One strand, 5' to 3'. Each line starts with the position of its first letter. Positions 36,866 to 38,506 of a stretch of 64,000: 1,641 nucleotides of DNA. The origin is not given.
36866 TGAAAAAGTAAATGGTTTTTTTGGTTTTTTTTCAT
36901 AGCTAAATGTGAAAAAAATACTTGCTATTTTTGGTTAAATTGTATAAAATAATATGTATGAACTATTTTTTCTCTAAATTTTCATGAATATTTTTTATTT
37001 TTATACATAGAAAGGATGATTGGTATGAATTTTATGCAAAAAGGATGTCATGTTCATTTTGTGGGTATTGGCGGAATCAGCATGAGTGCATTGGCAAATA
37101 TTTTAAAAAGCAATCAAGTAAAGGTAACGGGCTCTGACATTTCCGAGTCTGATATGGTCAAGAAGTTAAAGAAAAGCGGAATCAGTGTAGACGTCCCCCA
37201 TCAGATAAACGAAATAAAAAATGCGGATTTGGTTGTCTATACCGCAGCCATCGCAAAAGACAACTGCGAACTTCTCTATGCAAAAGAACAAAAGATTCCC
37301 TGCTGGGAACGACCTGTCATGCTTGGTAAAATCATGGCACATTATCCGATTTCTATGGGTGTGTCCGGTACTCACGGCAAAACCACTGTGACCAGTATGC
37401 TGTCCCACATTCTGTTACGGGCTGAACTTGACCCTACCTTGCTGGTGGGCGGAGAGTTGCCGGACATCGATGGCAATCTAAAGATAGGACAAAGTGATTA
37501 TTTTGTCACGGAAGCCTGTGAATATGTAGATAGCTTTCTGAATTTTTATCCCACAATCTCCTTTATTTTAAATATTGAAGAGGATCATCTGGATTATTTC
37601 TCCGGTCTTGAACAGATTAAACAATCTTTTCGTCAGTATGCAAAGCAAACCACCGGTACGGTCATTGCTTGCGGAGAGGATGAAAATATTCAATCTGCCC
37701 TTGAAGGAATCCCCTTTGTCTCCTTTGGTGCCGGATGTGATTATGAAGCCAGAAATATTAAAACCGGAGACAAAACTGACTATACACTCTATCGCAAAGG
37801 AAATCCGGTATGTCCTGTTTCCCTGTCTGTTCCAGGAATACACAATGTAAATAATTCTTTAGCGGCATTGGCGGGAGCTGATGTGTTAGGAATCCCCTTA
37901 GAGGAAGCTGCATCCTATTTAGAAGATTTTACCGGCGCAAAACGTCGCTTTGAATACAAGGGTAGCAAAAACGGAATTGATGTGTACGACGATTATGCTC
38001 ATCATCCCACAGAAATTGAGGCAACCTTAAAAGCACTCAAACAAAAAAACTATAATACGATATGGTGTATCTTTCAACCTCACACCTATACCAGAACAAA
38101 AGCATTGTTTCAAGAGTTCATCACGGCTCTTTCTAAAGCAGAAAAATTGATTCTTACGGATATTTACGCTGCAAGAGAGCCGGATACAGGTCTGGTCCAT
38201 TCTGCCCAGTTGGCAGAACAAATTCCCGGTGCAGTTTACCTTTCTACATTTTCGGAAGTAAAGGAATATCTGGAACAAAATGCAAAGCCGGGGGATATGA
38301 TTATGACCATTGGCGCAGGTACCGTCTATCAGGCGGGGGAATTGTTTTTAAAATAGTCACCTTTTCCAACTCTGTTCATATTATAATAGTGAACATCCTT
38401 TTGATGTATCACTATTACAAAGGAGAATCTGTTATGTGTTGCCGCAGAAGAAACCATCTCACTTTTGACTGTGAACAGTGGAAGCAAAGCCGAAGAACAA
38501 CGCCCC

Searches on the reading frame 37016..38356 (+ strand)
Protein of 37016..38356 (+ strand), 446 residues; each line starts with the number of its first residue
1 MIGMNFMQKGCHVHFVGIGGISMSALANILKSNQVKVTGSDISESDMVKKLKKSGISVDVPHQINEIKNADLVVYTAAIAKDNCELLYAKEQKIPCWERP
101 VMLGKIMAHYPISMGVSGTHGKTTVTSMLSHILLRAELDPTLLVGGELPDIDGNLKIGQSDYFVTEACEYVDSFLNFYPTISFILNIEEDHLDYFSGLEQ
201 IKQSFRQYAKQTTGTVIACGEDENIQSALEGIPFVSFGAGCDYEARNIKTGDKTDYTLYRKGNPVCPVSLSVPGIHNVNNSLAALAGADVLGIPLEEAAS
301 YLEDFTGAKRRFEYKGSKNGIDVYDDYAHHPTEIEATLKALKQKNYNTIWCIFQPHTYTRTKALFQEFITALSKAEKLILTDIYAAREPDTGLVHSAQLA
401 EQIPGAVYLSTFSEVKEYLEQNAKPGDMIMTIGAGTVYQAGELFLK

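Call 8: list_cluster_members(proteins=[window:38434-38583:+, window:38389-38583:+, window:37016-38356:+, window:38708-39139:-])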
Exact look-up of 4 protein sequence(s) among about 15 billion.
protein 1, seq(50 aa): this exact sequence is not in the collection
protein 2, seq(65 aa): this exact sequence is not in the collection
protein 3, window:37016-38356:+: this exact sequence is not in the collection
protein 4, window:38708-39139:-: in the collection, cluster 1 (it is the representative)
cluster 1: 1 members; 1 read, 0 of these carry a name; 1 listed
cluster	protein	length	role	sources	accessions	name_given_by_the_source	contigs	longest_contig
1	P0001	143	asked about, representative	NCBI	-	-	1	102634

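Call 11: find_related_loci(query=window:37016-38353:+, collection=genome_contigs, flank=5000)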
Query window:37016-38353:+ (446 aa) in genome_contigs; peptide patterns used: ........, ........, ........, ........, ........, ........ (x = any residue, [..] = any of these).
599 stretches matched a pattern (row limit reached: there are more); 550 encode a relative of the query (tblastn E <= 1e-3); the best 80 are kept; 80 distinct loci.
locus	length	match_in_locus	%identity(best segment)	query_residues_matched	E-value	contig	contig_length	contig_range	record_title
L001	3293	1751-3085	91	1-445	0e+0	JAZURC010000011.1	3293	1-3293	MAG: Clostridia bacterium isolate T1900044853_TS20190319.MAGScoT_cleanbin_000025 SGB_3041_k141_419737, whole genome shot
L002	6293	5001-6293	80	1-429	0e+0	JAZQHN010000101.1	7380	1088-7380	MAG: Clostridia bacterium isolate T1900044627_TS20190093.MAGScoT_cleanbin_000049 SGB_961_k141_267028, whole genome shotg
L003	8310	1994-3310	64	12-446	0e+0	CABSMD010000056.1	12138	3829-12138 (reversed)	MAG TPA_asm: uncultured Clostridia bacterium isolate MGYG-HGUT-02719 genome assembly, contig: GUT_GENOME159364_56, whole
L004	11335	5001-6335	58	5-446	1e-166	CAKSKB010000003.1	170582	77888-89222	MAG: uncultured Clostridia bacterium isolate REFINED_METABAT215_TOP10_CONTIGS_1500_ASSEMBLY_K77_MERGED__Hadza_MoBio_hadz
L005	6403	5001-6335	58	5-446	2e-165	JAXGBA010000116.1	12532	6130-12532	MAG: Clostridia bacterium isolate CON6 bin1 ctg000157168, whole genome shotgun sequence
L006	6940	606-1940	56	5-446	2e-164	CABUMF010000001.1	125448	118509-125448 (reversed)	MAG TPA_asm: uncultured Clostridiales bacterium isolate MGYG-HGUT-04133 genome assembly, contig: GUT_GENOME257235_1, who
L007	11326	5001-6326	52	13-446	2e-147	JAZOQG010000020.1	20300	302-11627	MAG: Clostridia bacterium isolate T1900045569_YK20190263.MAGScoT_cleanbin_000010 SGB_7961_k141_3974636, whole genome sho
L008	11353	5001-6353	50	4-445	1e-143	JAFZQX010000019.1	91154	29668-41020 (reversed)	MAG: Clostridia bacterium isolate RGIG8016 Water_buffalos_Rumen-1__c218412, whole genome shotgun sequence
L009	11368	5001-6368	51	4-446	3e-142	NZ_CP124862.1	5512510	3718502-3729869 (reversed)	Petroclostridium sp. X23 chromosome, complete genome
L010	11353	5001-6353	49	4-446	4e-142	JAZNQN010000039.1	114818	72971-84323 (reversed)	MAG: Clostridia bacterium isolate T1900044825_TS20190291.MAGScoT_cleanbin_000007 SGB_2862_k141_1363764, whole genome sho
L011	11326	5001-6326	51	12-446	6e-142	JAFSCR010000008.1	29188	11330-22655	MAG: Clostridia bacterium isolate RGIG3022 Goat_Rectum-3__c153371, whole genome shotgun sequence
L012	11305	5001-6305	51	12-437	9e-142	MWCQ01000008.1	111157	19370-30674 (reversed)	MAG: Firmicutes bacterium ADurb.Bin193 BWY15_contig000008, whole genome shotgun sequence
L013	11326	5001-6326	50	12-446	5e-141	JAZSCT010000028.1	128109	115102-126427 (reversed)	MAG: Clostridia bacterium isolate T1900044604_TS20190070.MAGScoT_cleanbin_000002 SGB_716_k141_630077, whole genome shotg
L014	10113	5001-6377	49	1-445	1e-138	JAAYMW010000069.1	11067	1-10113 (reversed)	MAG: Candidatus Epulonipiscium sp. isolate AS20ysBPTH_51 47746_AS20, whole genome shotgun sequence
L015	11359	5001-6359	48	4-446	1e-138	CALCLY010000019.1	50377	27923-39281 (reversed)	MAG TPA_asm: uncultured Clostridia bacterium isolate ERR912153_bin.30_CONCOCT_v1.1_MAG genome assembly, contig: ERZ85756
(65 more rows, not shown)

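Call 23: find_homologous_proteins(query=window:37016-38353:+, max_evalue=1e-100)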
Query window:37016-38353:+ (446 aa): 7561 proteins with E <= 1e-100 among 8000 candidates; the best 120 are listed.
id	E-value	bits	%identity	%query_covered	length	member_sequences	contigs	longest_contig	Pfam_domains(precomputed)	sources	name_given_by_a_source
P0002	2.1e-283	958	93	99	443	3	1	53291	PF02875.27,PF08245.19,PF01225.31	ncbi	-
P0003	2.0e-251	852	84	99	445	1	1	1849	PF02875.27,PF08245.19,PF01225.31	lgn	-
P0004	4.7e-241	818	78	99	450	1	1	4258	PF02875.27,PF08245.19,PF01225.31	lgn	-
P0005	3.4e-240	815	80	99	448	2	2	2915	PF02875.27,PF08245.19,PF01225.31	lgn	-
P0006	1.7e-238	810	80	99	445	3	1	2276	PF02875.27,PF08245.19,PF01225.31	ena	-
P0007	2.6e-238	809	78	99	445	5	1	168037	PF02875.27,PF08245.19,PF01225.31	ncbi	-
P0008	9.4e-236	801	76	99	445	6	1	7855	PF02875.27,PF08245.19,PF01225.31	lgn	-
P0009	6.0e-221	752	74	99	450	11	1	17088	PF02875.27,PF08245.19,PF01225.31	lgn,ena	-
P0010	1.4e-184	632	64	97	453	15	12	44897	PF02875.27,PF08245.19,PF01225.31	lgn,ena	-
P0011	2.4e-168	579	60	99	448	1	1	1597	PF02875.27,PF08245.19,PF01225.31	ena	-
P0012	3.3e-166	571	58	97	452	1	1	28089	PF02875.27,PF08245.19,PF01225.31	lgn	-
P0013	3.4e-165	568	59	99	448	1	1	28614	PF02875.27,PF08245.19,PF01225.31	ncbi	-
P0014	3.8e-165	568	57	99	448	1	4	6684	PF02875.27,PF08245.19,PF01225.31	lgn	-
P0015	1.2e-163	563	58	99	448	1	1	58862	PF02875.27,PF08245.19,PF01225.31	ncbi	-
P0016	5.6e-163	561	58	99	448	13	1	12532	PF02875.27,PF08245.19,PF01225.31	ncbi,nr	ncbi:MAG: UDP-N-acetylmuramate--L-alanine ligase [Clostridia bacterium]|nr:UDP-N-acetylmuramate--L-a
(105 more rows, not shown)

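Call 24: find_encoding_contigs(protein=P0002, flank=4000, max_places=3)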
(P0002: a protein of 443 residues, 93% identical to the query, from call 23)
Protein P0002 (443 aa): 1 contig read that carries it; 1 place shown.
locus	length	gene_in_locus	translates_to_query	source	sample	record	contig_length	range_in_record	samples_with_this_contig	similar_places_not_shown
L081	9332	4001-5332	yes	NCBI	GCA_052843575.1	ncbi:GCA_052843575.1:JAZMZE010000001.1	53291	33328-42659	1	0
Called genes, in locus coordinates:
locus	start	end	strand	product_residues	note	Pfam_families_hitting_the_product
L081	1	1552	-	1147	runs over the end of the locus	PF17757:UvrB_inter, PF02559:CarD_TRCF_RID, PF00270:DEAD, PF04851:ResIII, PF00271:Helicase_C, PF03461:TRCF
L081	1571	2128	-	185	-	PF01195:Pept_tRNA_hydro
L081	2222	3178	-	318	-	PF13793:Pribosyltran_N, PF00156:Pribosyltran, PF14572:Pribosyl_synth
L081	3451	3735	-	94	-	PF04026:SpoVG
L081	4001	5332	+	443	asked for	PF01225:Mur_ligase, PF08245:Mur_ligase_M, PF02875:Mur_ligase_C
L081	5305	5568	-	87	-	-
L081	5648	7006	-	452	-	-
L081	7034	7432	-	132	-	PF04138:GtrA_DPMS_TM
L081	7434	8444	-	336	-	PF13303:PTS_EIIC_2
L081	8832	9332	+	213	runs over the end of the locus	PF00730:HhH-GPD, PF00633:HHH (weak)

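Call 25: find_encoding_contigs(protein=P0007, flank=4000, max_places=3)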
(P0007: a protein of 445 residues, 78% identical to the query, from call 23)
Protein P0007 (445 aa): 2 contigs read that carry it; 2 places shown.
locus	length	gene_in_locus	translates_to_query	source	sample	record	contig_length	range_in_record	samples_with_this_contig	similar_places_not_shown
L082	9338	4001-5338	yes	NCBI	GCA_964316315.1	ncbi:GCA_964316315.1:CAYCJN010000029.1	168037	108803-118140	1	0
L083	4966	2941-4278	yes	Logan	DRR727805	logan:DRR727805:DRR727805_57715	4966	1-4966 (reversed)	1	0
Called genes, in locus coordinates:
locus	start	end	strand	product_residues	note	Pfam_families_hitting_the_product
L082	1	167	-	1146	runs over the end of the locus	PF17757:UvrB_inter, PF02559:CarD_TRCF_RID, PF00270:DEAD, PF04851:ResIII, PF00271:Helicase_C, PF03461:TRCF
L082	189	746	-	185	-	PF01195:Pept_tRNA_hydro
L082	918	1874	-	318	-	PF13793:Pribosyltran_N, PF00156:Pribosyltran, PF14572:Pribosyl_synth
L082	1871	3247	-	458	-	PF00483:NTP_transferase, PF01128:IspD, PF02348:CTP_transf_3 (weak), PF12804:NTP_transf_3, PF25084:LbH_EIF2B (weak), PF25087:GMPPB_C, PF00132:Hexapep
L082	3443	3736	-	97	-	PF04026:SpoVG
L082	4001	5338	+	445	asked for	PF01225:Mur_ligase, PF08245:Mur_ligase_M, PF02875:Mur_ligase_C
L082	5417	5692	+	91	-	-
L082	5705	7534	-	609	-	PF13522:GATase_6, PF13537:GATase_7, PF01380:SIS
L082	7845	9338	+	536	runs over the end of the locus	PF06418:CTP_synth_N, PF00117:GATase, PF07722:Peptidase_C26 (weak)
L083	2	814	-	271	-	?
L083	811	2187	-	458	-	PF00483:NTP_transferase, PF01128:IspD, PF12804:NTP_transf_3, PF02348:CTP_transf_3 (weak), PF25084:LbH_EIF2B (faint), PF00132:Hexapep (weak), PF25087:GMPPB_C, PF00132:Hexapep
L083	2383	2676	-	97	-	PF04026:SpoVG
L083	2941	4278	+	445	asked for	PF01225:Mur_ligase, PF08245:Mur_ligase_M, PF02875:Mur_ligase_C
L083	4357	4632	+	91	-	-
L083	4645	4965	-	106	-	?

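Call 26: find_encoding_contigs(protein=P0009, flank=4000, max_places=3)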
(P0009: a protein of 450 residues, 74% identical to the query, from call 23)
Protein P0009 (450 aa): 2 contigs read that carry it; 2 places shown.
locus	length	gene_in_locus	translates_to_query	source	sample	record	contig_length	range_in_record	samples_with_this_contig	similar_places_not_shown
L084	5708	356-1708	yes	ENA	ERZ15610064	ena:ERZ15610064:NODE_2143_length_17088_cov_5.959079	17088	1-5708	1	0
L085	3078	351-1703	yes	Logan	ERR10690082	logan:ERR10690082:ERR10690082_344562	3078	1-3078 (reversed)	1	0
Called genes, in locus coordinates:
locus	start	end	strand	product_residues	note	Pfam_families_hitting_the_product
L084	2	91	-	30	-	?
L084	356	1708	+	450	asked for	PF01225:Mur_ligase, PF08245:Mur_ligase_M, PF02875:Mur_ligase_C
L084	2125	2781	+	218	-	PF00730:HhH-GPD, PF00633:HHH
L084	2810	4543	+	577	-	PF01855:POR_N, PF02775:TPP_enzyme_C, PF00037:Fer4 (faint), PF12797:Fer4_2 (faint)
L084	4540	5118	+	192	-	PF01558:POR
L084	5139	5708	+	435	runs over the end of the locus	PF00501:AMP-binding, PF04443:LuxE (weak), PF14535:AMP-binding_C_2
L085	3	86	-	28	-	?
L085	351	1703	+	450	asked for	PF01225:Mur_ligase, PF08245:Mur_ligase_M, PF02875:Mur_ligase_C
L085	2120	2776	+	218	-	PF00730:HhH-GPD, PF00633:HHH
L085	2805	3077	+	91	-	?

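Call 27: find_encoding_contigs(protein=P0008, flank=4000, max_places=3)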
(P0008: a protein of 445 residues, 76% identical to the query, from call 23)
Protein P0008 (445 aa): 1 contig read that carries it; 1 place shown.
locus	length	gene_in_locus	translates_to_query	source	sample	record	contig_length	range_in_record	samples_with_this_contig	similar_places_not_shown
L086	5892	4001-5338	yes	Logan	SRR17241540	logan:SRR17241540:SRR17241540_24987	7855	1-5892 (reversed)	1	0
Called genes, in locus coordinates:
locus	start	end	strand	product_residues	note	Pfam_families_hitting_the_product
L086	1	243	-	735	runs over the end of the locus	?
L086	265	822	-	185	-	PF01195:Pept_tRNA_hydro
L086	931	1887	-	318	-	PF13793:Pribosyltran_N, PF00156:Pribosyltran, PF14572:Pribosyl_synth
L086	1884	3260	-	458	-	PF00483:NTP_transferase, PF01128:IspD, PF02348:CTP_transf_3 (weak), PF12804:NTP_transf_3, PF00132:Hexapep (weak), PF25084:LbH_EIF2B (weak), PF25087:GMPPB_C, PF00132:Hexapep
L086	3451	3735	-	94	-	PF04026:SpoVG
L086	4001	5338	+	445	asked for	PF01225:Mur_ligase, PF08245:Mur_ligase_M, PF02875:Mur_ligase_C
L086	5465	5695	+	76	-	-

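Call 31: find_encoding_contigs(protein=P0004, flank=3000, max_places=3)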
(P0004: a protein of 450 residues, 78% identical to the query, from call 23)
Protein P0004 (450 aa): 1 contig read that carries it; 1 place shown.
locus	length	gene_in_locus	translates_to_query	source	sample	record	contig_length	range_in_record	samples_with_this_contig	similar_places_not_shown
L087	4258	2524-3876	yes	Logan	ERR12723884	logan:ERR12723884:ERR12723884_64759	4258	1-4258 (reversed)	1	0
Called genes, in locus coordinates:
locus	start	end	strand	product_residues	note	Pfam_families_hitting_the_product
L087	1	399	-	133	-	?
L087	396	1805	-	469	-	PF01128:IspD, PF00483:NTP_transferase, PF02348:CTP_transf_3 (weak), PF12804:NTP_transf_3, PF25084:LbH_EIF2B (weak), PF00132:Hexapep, PF25087:GMPPB_C (weak), PF00132:Hexapep (weak)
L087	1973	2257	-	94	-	PF04026:SpoVG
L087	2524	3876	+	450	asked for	PF01225:Mur_ligase, PF08245:Mur_ligase_M, PF02875:Mur_ligase_C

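Call 32: find_encoding_contigs(protein=P0005, flank=3000, max_places=3)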
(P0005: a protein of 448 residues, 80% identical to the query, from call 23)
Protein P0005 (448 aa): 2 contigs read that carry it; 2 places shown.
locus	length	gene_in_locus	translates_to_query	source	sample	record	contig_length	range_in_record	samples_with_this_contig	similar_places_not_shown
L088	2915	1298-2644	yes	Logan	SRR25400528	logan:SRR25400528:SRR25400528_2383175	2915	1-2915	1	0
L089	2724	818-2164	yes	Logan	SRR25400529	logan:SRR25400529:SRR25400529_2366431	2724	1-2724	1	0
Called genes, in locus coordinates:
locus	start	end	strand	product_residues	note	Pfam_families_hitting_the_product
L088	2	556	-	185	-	?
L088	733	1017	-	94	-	PF04026:SpoVG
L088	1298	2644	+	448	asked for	PF01225:Mur_ligase, PF08245:Mur_ligase_M, PF02875:Mur_ligase_C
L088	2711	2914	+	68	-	?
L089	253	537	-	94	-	PF04026:SpoVG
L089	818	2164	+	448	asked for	PF01225:Mur_ligase, PF08245:Mur_ligase_M, PF02875:Mur_ligase_C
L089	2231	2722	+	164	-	?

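Call 33: find_encoding_contigs(protein=P0010, flank=3000, max_places=8)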
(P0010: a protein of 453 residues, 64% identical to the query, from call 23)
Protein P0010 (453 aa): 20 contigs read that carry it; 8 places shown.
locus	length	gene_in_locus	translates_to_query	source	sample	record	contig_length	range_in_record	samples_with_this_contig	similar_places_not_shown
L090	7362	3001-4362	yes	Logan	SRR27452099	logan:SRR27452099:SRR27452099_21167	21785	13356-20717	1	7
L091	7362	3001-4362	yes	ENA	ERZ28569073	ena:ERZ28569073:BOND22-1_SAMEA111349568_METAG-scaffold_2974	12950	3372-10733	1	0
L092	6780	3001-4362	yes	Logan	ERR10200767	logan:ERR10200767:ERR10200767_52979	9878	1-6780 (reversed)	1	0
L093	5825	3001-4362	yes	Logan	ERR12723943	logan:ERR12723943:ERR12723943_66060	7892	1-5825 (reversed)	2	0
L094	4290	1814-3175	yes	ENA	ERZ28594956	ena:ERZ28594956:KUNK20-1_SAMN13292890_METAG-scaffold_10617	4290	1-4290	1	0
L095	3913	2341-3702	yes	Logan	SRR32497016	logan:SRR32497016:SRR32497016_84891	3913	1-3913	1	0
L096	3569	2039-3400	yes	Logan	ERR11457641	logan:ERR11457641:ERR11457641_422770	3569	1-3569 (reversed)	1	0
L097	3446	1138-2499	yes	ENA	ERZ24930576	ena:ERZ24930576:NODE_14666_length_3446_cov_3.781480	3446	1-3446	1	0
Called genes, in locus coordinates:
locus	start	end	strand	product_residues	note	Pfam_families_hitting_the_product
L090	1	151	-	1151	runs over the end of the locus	PF17757:UvrB_inter, PF02559:CarD_TRCF_RID, PF00270:DEAD, PF04851:ResIII, PF22590:Cas3-like_C_2 (faint), PF00271:Helicase_C, PF03461:TRCF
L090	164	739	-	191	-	PF01195:Pept_tRNA_hydro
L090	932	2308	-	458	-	PF00483:NTP_transferase, PF01128:IspD, PF12804:NTP_transf_3, PF25084:LbH_EIF2B, PF00132:Hexapep, PF25087:GMPPB_C, PF00132:Hexapep, PF00132:Hexapep, +2 more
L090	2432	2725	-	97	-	PF04026:SpoVG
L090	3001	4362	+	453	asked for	PF01225:Mur_ligase, PF08245:Mur_ligase_M, PF02875:Mur_ligase_C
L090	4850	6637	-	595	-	PF07881:Fucose_iso_N1, PF07882:Fucose_iso_N2, PF02952:Fucose_iso_C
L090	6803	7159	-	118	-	PF20124:DUF6514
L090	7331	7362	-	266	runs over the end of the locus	PF01261:AP_endonuc_2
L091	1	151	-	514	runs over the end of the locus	-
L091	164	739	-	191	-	PF01195:Pept_tRNA_hydro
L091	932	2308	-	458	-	PF00483:NTP_transferase, PF01128:IspD, PF12804:NTP_transf_3, PF25084:LbH_EIF2B, PF00132:Hexapep, PF25087:GMPPB_C, PF00132:Hexapep, PF00132:Hexapep, +2 more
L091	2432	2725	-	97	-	PF04026:SpoVG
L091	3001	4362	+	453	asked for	PF01225:Mur_ligase, PF08245:Mur_ligase_M, PF02875:Mur_ligase_C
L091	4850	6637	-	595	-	PF07881:Fucose_iso_N1, PF07882:Fucose_iso_N2, PF02952:Fucose_iso_C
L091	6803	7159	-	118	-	PF20124:DUF6514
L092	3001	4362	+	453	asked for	PF01225:Mur_ligase, PF08245:Mur_ligase_M, PF02875:Mur_ligase_C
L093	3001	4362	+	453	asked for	PF01225:Mur_ligase, PF08245:Mur_ligase_M, PF02875:Mur_ligase_C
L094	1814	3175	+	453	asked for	PF01225:Mur_ligase, PF08245:Mur_ligase_M, PF02875:Mur_ligase_C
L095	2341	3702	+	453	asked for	PF01225:Mur_ligase, PF08245:Mur_ligase_M, PF02875:Mur_ligase_C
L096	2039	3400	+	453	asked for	PF01225:Mur_ligase, PF08245:Mur_ligase_M, PF02875:Mur_ligase_C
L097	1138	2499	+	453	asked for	PF01225:Mur_ligase, PF08245:Mur_ligase_M, PF02875:Mur_ligase_C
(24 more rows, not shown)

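Call 34: find_encoding_contigs(protein=P0012, flank=3000, max_places=3)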
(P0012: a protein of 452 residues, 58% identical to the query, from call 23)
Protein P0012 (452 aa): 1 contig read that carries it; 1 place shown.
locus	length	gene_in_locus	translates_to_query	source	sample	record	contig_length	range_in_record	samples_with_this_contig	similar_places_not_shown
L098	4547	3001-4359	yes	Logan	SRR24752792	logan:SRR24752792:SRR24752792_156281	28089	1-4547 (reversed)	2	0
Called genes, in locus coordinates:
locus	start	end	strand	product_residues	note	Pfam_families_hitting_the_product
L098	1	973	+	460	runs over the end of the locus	PF02934:GatB_N, PF02637:GatB_Yqey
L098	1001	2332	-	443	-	PF02812:ELFV_dehydrog_N, PF00208:ELFV_dehydrog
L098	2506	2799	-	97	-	PF04026:SpoVG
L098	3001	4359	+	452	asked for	PF01225:Mur_ligase, PF08245:Mur_ligase_M, PF02875:Mur_ligase_C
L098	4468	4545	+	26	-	?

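Call 67: find_encoding_contigs(protein=P0003, flank=2000, max_places=3)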
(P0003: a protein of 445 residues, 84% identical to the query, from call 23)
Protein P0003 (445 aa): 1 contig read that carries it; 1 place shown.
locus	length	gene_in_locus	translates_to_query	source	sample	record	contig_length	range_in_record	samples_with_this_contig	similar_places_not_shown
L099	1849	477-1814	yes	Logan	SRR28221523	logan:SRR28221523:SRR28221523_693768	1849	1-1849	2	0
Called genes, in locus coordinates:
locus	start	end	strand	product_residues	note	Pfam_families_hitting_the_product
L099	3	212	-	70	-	?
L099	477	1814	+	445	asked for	PF01225:Mur_ligase, PF08245:Mur_ligase_M, PF02875:Mur_ligase_C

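Call 68: find_encoding_contigs(protein=P0006, flank=2000, max_places=3)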
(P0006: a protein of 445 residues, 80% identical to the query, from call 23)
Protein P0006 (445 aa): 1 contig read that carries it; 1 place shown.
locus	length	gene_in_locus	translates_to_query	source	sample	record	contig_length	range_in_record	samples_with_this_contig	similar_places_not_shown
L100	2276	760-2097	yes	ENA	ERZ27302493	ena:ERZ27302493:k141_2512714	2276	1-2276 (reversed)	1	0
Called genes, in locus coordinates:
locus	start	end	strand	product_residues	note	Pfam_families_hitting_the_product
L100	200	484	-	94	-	PF04026:SpoVG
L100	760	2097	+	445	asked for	PF01225:Mur_ligase, PF08245:Mur_ligase_M, PF02875:Mur_ligase_C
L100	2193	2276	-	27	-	?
